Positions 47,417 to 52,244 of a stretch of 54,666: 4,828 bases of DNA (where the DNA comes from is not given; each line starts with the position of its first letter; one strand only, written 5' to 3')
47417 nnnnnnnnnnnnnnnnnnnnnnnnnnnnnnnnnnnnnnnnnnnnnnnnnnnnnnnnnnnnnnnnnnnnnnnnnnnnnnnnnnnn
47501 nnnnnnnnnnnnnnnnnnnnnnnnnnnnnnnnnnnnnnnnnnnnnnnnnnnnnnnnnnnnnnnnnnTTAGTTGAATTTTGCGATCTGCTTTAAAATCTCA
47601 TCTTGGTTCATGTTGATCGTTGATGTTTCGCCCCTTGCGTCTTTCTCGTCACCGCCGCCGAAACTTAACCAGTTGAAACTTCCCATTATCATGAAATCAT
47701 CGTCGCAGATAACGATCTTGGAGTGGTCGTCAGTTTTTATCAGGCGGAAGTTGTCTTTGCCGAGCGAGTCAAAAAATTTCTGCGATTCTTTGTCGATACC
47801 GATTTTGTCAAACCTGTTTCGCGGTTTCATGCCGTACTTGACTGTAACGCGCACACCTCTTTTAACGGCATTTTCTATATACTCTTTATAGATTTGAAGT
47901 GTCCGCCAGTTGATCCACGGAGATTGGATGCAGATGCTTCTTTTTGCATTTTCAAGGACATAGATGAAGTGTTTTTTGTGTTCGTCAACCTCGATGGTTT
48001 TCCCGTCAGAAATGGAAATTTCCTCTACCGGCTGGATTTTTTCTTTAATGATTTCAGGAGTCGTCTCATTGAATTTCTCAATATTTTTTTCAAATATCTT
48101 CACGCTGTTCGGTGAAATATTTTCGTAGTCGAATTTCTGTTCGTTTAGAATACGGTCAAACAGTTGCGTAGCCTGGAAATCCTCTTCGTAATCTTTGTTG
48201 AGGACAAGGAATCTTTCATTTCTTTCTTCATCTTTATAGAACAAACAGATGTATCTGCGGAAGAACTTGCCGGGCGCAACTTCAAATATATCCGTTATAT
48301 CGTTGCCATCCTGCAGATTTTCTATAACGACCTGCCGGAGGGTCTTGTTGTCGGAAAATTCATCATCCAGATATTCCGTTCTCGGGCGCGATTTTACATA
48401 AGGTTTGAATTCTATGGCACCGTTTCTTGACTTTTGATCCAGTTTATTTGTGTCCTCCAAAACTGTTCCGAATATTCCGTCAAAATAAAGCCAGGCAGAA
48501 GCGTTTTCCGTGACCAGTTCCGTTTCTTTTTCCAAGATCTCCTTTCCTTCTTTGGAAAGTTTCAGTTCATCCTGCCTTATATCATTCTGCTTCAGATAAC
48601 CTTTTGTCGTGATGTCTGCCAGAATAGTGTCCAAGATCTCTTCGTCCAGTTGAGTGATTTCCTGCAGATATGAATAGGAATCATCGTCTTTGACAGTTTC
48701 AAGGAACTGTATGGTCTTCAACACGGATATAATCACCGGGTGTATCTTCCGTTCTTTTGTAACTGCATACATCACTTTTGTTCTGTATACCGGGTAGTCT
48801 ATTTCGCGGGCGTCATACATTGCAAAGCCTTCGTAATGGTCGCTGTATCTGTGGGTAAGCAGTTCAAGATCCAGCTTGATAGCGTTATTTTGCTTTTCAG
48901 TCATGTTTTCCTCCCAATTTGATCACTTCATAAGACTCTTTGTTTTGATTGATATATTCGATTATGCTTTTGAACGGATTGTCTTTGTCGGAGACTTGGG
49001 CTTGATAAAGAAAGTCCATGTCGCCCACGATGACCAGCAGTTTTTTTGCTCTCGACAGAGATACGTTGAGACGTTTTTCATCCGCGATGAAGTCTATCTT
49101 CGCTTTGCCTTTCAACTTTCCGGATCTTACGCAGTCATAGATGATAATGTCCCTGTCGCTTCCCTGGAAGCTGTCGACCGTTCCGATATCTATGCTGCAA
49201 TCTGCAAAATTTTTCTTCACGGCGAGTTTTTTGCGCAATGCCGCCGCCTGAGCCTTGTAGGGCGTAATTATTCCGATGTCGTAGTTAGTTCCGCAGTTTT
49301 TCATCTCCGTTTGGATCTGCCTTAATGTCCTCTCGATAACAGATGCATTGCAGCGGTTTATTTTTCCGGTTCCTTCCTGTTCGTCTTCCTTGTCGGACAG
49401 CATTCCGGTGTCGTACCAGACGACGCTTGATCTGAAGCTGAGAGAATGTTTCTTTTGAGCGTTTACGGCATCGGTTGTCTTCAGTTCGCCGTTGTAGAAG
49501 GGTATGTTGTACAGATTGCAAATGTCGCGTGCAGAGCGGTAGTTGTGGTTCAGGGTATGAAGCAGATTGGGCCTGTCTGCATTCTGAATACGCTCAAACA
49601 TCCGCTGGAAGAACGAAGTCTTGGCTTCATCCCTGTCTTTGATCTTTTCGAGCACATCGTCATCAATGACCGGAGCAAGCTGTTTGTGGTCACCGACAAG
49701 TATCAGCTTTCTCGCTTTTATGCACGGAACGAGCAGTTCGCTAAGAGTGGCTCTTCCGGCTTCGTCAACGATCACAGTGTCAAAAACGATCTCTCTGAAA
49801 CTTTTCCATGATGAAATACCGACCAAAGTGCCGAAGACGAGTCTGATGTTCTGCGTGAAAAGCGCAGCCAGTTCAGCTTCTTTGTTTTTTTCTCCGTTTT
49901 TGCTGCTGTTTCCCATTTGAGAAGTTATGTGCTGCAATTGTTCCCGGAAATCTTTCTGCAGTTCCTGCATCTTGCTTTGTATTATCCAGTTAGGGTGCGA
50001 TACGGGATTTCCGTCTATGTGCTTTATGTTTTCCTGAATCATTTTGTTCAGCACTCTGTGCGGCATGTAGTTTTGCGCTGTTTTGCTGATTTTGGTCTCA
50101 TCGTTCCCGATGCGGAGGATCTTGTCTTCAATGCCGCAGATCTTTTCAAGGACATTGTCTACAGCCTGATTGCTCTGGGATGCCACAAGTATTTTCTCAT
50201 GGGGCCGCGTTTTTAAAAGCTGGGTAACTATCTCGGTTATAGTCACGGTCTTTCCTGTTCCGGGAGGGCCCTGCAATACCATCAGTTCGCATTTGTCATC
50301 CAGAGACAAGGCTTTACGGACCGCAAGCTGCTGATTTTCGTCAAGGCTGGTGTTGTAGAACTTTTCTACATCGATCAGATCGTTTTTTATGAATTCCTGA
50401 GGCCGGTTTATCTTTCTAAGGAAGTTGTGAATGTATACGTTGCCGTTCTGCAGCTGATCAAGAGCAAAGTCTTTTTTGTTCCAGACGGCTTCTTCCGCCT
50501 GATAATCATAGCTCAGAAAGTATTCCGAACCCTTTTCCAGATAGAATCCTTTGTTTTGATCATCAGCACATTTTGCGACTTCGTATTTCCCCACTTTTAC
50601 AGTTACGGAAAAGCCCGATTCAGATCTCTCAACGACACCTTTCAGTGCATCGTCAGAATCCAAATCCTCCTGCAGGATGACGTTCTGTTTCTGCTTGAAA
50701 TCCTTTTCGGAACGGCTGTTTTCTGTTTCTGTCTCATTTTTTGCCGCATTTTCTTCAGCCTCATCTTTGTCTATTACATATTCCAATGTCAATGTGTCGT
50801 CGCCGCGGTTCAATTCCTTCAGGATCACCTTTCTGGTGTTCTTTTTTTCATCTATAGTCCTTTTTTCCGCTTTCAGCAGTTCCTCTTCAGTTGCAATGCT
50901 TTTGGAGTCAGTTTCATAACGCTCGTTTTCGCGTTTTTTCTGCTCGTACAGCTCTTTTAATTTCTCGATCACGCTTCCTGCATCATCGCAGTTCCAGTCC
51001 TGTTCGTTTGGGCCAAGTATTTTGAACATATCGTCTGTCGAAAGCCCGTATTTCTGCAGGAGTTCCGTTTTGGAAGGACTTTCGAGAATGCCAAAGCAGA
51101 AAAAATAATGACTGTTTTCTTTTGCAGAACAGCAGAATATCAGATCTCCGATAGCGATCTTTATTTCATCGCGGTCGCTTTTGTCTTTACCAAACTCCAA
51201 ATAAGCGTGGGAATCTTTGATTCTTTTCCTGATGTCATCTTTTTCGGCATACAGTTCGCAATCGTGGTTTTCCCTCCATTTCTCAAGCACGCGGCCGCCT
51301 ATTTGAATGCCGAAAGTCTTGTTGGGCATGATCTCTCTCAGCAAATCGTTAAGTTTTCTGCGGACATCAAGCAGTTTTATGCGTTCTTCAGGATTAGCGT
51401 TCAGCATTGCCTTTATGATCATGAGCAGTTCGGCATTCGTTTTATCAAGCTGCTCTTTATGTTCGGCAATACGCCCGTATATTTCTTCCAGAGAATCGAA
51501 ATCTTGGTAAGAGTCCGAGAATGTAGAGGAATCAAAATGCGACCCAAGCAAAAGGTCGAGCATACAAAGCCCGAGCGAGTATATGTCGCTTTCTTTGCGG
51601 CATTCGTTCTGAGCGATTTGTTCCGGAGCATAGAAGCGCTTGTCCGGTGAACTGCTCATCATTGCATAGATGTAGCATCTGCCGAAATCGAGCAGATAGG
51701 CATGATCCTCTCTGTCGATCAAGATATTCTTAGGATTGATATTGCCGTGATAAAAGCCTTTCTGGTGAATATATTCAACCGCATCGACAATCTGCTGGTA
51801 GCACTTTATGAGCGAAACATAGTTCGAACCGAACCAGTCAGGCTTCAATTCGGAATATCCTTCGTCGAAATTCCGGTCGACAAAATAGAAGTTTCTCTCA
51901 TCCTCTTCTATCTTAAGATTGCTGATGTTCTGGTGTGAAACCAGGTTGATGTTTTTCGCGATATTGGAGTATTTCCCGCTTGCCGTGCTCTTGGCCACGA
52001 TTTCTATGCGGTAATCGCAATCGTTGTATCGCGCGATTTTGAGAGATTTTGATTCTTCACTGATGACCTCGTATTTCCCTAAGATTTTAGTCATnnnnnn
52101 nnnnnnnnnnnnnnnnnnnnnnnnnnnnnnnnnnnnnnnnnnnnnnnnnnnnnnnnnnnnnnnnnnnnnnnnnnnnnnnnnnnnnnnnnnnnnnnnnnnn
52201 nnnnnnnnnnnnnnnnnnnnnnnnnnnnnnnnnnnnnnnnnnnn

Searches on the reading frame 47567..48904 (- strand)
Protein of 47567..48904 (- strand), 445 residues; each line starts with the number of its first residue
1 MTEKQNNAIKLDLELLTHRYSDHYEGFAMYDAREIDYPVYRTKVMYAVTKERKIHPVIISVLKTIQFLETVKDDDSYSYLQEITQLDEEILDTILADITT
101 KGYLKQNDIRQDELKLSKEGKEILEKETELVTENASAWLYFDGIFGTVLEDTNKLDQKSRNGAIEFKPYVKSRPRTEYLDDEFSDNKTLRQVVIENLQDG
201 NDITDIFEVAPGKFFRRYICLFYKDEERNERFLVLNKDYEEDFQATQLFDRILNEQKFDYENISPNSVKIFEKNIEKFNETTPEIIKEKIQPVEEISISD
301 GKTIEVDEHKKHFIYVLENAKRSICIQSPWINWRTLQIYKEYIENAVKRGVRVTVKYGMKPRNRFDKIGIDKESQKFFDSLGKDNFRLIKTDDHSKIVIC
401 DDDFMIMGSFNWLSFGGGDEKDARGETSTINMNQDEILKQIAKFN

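Call 3: search_protein_families(library=pfam, proteins=[window:47567-48904:-], max_evalue=1)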
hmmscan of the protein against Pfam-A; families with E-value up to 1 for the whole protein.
window:47567-48904:- (445 aa): 2 families
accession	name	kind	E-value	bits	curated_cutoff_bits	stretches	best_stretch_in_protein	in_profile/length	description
PF13091.12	PLDc_2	-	7.2e-09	36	27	1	316-412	4-100/132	PLD-like domain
PF00614.28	PLDc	-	0.0092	16.4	21.9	1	394-412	6-24/28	Phospholipase D Active site motif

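Call 4: search_protein_families(library=padloc, proteins=[window:47567-48904:-], max_evalue=1)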
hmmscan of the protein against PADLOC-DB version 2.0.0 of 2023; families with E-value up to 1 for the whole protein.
window:47567-48904:- (445 aa): 4 families
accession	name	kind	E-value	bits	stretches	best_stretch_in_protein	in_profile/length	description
PDLC03922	MkoB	-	4.9e-58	195.8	2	31-363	4-363/610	-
PDLC03924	MkoC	-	7.8e-20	68.6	1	303-436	987-1124/1136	-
PDLC02976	WH_III-A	-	6e-06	24.9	1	65-127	9-67/104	-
PDLC02614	DrmC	-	0.0043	14.8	1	316-414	29-121/153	DrmC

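Call 5: search_protein_families(library=ncbifam, proteins=[window:47567-48904:-], max_evalue=1)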
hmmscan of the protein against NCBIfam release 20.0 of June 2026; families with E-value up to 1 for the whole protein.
window:47567-48904:- (445 aa): 6 families
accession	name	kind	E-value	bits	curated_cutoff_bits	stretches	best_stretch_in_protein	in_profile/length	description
NF010490.0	PRK13912.1-1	equivalog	0.00024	21.2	211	1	310-414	32-126/159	nuclease NucT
TIGR04265.1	bac_cardiolipin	equivalog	0.00026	20.1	290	1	298-411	308-418/483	cardiolipin synthase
NF041331.1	LigA_Halo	equivalog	0.016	13.8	830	1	249-311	246-313/552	ATP-dependent DNA ligase LigA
NF010492.0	PRK13912.1-3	equivalog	0.064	12.8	297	1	315-412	41-140/178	nuclease NucT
NF010493.0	PRK13912.1-4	equivalog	0.079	12.9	351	1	339-412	55-133/171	nuclease NucT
NF038319.1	DISARM_DrmC_I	equivalog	0.12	11.9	133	1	306-411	92-202/236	DISARM system phospholipase D-like protein DrmC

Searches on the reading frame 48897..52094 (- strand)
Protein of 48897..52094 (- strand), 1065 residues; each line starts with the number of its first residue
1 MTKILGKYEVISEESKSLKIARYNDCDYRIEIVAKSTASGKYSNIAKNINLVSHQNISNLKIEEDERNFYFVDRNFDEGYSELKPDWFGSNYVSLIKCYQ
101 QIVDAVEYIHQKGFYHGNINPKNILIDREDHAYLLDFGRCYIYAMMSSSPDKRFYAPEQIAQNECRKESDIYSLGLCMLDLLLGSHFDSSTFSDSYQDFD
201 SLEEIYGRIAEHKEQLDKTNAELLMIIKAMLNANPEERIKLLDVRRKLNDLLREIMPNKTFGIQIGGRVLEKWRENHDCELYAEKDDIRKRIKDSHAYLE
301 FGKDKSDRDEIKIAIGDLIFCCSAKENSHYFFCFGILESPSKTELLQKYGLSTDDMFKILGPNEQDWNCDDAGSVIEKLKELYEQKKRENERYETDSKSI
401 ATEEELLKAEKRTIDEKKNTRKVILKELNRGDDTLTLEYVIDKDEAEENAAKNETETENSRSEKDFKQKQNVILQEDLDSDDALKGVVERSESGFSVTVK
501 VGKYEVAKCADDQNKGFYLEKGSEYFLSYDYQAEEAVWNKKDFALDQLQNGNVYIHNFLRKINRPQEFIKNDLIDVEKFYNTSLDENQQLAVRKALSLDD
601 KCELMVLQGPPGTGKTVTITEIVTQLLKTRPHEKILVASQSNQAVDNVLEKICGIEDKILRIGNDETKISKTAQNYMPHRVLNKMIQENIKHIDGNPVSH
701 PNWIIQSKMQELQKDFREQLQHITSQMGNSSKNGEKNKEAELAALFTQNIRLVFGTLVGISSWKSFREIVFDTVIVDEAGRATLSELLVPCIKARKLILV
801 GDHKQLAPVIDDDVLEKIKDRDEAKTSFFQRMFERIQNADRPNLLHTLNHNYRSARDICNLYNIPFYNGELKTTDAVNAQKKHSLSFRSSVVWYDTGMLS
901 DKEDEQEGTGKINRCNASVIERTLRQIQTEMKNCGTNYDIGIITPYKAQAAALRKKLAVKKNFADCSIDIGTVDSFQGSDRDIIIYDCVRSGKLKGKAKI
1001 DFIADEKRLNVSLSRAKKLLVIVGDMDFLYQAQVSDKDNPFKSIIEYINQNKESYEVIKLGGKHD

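Call 3: search_protein_families(library=pfam, proteins=[window:48897-52094:-], max_evalue=1)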
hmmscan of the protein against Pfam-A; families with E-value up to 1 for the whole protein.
window:48897-52094:- (1065 aa): 33 families (the best 25 are shown)
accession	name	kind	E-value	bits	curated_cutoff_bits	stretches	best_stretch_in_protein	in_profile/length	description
PF13087.12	AAA_12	-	9e-47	159.6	27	1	830-1026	3-194/195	AAA domain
PF13086.12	AAA_11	-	2.1e-42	146.1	27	1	584-810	2-254/257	AAA domain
PF00069.31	Pkinase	-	1.1e-22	81.1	31.7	1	49-242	52-255/263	Protein kinase domain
PF07714.23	PK_Tyr_Ser-Thr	-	5.4e-15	55.8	23.1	1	93-248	102-258/258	Protein tyrosine and serine/threonine kinase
PF13245.12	AAA_19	-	4.6e-13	49.9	25.1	1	601-809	10-132/134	AAA domain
PF13604.12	AAA_30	-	5.8e-13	49.5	27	2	584-656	2-69/191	AAA domain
PF00580.27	UvrD-helicase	-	9.2e-08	32.5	23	1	602-807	14-151/271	UvrD/REP helicase N-terminal domain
PF04851.21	ResIII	-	7.9e-06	26.3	22.5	1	583-716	3-114/164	Type III restriction enzyme, res subunit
PF01443.25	Viral_helicase1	-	2.7e-05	24.5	21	1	760-806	47-97/228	Viral superfamily 1 RNA helicase core domain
PF06293.20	Kdo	-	5e-05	23.3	21.3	1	100-140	125-169/207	Lipopolysaccharide kinase (Kdo/WaaP) family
PF09848.15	SLFN-g3_helicase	-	6e-05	22.9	24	1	604-784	3-93/354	Schlafen group 3, DNA/RNA helicase domain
PF13401.12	AAA_22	-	0.00052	20.8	27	1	601-720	4-104/130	AAA domain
PF13191.12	AAA_16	-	0.00053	21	32.6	1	599-637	21-55/167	AAA ATPase domain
PF00270.35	DEAD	-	0.00057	20.1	26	1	587-779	3-126/167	DEAD/DEAH box helicase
PF24883.2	NPHP3_N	-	0.001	19.7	24.8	1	596-636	16-56/164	Nephrocystin 3, N-terminal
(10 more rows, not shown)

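Call 4: search_protein_families(library=padloc, proteins=[window:48897-52094:-], max_evalue=1)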
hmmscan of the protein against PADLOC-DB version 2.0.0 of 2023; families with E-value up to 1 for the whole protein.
window:48897-52094:- (1065 aa): 34 families (the best 25 are shown)
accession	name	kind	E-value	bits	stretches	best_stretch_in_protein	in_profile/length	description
PDLC03920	MkoA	-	9.3e-201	667.9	1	3-1055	6-1105/1112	-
PDLC03921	MkoA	-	2.2e-117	391.5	2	737-1058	1262-1598/1607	-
PDLC03924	MkoC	-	1.7e-38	130.4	3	852-1040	777-958/1136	-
PDLC04138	mad6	-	4e-25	86.8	1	97-284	157-347/659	mads_6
PDLC04042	PD-T4-6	-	1.1e-16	59.3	1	96-253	112-274/292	-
PDLC04053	PD-T4-6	-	1.4e-16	58.8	1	96-243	113-263/311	-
PDLC05009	PDC-S37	-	7.4e-15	51.8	2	767-1025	934-1196/1550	-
PDLC04060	PD-T4-6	-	5.5e-13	46.6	1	35-186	48-207/486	-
PDLC04048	PD-T4-6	-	9.2e-13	46.3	1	34-185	50-209/354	-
PDLC04054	PD-T4-6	-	1.1e-12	46.1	1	96-240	114-261/347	-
PDLC04047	PD-T4-6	-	2.8e-12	44.4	1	96-186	114-210/327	-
PDLC04057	PD-T4-6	-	5.9e-12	43.3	1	48-253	61-272/443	-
PDLC04044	PD-T4-6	-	3.4e-11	40.9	1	96-251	141-292/372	-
PDLC04039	PD-T4-6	-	9.5e-11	39.3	1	97-186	118-213/458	-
PDLC04061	PD-T4-6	-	8.2e-10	36.8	1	96-253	123-285/510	-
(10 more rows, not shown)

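Call 5: search_protein_families(library=ncbifam, proteins=[window:48897-52094:-], max_evalue=1)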
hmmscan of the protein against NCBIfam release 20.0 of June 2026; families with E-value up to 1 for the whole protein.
window:48897-52094:- (1065 aa): 24 families
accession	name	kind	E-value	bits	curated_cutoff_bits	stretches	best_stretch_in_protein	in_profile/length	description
TIGR00376.1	TIGR00376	hypoth_equivalog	5.6e-70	236.5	348.9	1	499-1053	82-632/639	IGHMBP2 family helicase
NF040671.1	PLuB_AAA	exception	2.2e-48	164.5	999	3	768-1031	960-1237/1256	PLuB system helicase-like protein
NF047741.1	antiphage_MADS6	equivalog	3.5e-17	62.1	460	1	92-254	298-463/612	methylation-associated defense system protein kinase MAD6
NF058533.1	antiphage_ProA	equivalog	4.7e-15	54.1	1500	2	770-1023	1303-1557/1903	anti-phage protein ProA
TIGR01447.1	recD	equivalog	1.1e-14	54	310.15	2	768-861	260-365/597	exodeoxyribonuclease V subunit alpha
NF033483.0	PknB_PASTA_kin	equivalog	8.9e-13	48.1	450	1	96-185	110-205/563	Stk1 family PASTA domain-containing Ser/Thr kinase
NF038150.1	lanthi_synth_IV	equivalog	1.5e-12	46.7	650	1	96-254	301-459/851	class IV lanthionine synthetase LanL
TIGR01448.2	helicase_RecD2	equivalog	7.6e-12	44.2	500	2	540-636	267-363/713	SF1B family DNA helicase RecD2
NF002475.0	PRK01723.1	equivalog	7.8e-09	34.9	142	1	98-144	148-194/241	3-deoxy-D-manno-octulosonic acid kinase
NF052427.1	StpK7MSMEG_1200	equivalog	4.8e-08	31.9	900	1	96-185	111-206/601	serine/threonine protein kinase StpK7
NF042953.1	Hhe_antiphage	equivalog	9.9e-08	29.8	2000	2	768-871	1279-1381/1797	DUF4011 domain-containing anti-phage protein Hhe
NF038151.1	lanthi_synth_III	equivalog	3.7e-07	28.9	575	1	94-184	337-425/833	class III lanthionine synthetase LanKC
NF009651.0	PRK13184.1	equivalog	8.6e-07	27.3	839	1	94-143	114-163/932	serine/threonine-protein kinase PknD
NF008127.0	PRK10875.1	equivalog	3.6e-06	25.8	671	1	540-698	110-268/619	exodeoxyribonuclease V subunit alpha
TIGR03903.1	TOMM_kin_cyc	equivalog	7.7e-06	24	705.75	1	100-185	86-186/1267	TOMM system kinase/cyclase fusion protein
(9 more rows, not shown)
